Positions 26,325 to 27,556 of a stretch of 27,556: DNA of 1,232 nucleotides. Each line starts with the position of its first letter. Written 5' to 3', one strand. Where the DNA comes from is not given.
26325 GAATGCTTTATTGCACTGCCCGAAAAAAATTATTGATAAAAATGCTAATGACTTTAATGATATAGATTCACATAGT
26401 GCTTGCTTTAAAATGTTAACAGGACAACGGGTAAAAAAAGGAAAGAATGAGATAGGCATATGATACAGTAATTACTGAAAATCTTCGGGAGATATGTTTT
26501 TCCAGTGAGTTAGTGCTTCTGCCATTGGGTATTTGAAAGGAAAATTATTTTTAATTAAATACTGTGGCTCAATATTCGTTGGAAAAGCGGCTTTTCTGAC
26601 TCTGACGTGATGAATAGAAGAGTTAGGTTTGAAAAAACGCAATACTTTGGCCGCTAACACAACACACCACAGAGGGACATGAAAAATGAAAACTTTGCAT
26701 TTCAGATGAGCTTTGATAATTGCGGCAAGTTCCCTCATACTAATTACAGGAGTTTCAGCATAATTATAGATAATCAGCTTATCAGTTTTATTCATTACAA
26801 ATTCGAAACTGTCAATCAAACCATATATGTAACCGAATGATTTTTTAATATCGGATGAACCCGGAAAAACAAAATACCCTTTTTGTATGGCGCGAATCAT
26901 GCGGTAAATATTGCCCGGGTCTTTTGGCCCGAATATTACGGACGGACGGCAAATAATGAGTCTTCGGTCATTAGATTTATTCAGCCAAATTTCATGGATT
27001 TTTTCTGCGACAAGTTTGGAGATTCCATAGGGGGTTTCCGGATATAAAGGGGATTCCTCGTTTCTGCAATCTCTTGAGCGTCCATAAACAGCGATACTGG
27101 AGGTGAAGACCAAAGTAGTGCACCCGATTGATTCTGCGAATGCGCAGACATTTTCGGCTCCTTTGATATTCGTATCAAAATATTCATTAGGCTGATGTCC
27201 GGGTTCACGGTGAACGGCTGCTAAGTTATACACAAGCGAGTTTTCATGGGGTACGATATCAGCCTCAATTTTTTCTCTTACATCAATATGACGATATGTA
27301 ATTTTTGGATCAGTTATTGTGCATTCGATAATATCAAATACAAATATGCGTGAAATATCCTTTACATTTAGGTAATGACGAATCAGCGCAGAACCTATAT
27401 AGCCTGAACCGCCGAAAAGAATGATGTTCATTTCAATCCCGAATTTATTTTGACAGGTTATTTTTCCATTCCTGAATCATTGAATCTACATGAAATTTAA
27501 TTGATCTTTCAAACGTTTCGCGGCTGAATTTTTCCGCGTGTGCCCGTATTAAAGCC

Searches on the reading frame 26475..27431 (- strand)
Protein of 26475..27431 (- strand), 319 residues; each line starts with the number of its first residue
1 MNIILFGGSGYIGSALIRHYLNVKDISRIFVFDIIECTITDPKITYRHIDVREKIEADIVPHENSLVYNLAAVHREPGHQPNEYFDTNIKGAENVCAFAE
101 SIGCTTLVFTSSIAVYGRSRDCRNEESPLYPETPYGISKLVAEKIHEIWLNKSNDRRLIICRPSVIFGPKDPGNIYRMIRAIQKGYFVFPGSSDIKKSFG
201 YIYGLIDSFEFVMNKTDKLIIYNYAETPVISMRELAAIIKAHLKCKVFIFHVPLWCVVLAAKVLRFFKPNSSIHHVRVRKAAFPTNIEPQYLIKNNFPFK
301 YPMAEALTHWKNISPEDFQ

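Call 76: search_protein_families(library=pfam, proteins=[window:26475-27431:-], max_evalue=0.0001)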
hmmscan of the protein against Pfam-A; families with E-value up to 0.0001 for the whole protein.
window:26475-27431:- (319 aa): 6 families
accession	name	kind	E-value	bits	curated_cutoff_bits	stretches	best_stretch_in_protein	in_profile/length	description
PF01370.27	Epimerase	-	2.3e-26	93.1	20.9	1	3-218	1-230/240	NAD dependent epimerase/dehydratase family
PF01073.25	3Beta_HSD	-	2.3e-18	66.6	22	1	5-193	2-209/280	3-beta hydroxysteroid dehydrogenase/isomerase family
PF16363.11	GDP_Man_Dehyd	-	1.6e-16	61.1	27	1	6-245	3-268/332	GDP-mannose 4,6 dehydratase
PF07993.18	NAD_binding_4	-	2.2e-09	37.3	20.1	1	66-175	91-216/258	Male sterility protein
PF04321.23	RmlD_sub_bind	-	1.3e-08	34.7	27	1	1-182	1-167/287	RmlD substrate binding domain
PF02719.21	Polysacc_synt_2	-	3.2e-08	33.6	20.2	1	3-146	1-149/293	Polysaccharide biosynthesis protein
